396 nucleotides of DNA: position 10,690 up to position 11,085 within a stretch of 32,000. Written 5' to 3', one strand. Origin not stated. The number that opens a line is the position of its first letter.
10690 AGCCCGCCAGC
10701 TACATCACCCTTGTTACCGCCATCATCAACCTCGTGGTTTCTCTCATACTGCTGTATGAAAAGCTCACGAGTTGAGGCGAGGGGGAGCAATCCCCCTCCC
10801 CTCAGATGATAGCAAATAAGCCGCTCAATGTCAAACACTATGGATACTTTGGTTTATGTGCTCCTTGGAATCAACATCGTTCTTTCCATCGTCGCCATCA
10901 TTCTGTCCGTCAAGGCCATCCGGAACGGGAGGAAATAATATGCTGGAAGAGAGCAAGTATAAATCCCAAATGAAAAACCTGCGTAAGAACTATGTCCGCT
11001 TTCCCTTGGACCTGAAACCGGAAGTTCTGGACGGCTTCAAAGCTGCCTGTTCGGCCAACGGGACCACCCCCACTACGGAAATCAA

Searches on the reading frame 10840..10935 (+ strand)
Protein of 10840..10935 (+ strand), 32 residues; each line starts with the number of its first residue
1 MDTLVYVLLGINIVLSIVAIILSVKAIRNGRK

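Call 11: search_protein_families(library=pfam, proteins=[window:10840-10935:+], max_evalue=0.1)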
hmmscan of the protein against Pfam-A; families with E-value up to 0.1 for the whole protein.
window:10840-10935:+ (32 aa): 2 families
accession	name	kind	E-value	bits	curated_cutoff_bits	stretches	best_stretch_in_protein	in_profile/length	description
PF13828.11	DUF4190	-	0.0087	16.2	35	1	5-29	7-33/62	Domain of unknown function (DUF4190)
PF03597.20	FixS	-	0.03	14.5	23.1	1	5-30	3-28/44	Cytochrome oxidase maturation protein cbb3-type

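Call 12: search_protein_families(library=phrogs, proteins=[window:10840-10935:+], max_evalue=0.1)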
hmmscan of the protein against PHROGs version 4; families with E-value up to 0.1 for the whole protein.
window:10840-10935:+ (32 aa): 1 family
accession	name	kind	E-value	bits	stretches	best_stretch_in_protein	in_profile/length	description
phrog_9943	-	unknown function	0.038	14.7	1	5-27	3-25/39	-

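Call 13: search_protein_families(library=padloc, proteins=[window:10840-10935:+], max_evalue=0.1)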
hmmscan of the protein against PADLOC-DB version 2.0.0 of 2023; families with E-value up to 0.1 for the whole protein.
window:10840-10935:+ (32 aa): 0 families

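Call 48: search_protein_families(library=pfam, proteins=[window:10840-10935:+], max_evalue=1)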
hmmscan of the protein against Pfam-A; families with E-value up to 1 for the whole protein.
seq(32 aa): 2 families
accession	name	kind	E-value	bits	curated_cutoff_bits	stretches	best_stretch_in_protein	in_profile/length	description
PF13828.11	DUF4190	-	0.0087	16.2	35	1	5-29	7-33/62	Domain of unknown function (DUF4190)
PF03597.20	FixS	-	0.03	14.5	23.1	1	5-30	3-28/44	Cytochrome oxidase maturation protein cbb3-type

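Call 70: search_protein_families(library=ncbifam, proteins=[window:10840-10935:+], max_evalue=1)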
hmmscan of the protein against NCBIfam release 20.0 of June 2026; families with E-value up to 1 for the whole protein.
seq(32 aa): 1 family
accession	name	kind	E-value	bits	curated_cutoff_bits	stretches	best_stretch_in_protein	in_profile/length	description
NF040912.1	SGM_5486_fam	subfamily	0.36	10.7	35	1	7-23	20-36/37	SGM_5486 family transporter-associated protein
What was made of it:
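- On Known toxin families (Fst/Ldr, TxpA/BsrG, Hok, TisB, Ibs, the C. difficile toxins and others): No significant hit for pep1, pep2 or their variants in Pfam, NCBIfam, PADLOC or PHROGs (calls 11-13, 48, 70).
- Tried and rejected: Pfam, PHROGs, PADLOC and NCBIfam gave no family for the peptides (calls 11-13, 48, 70).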
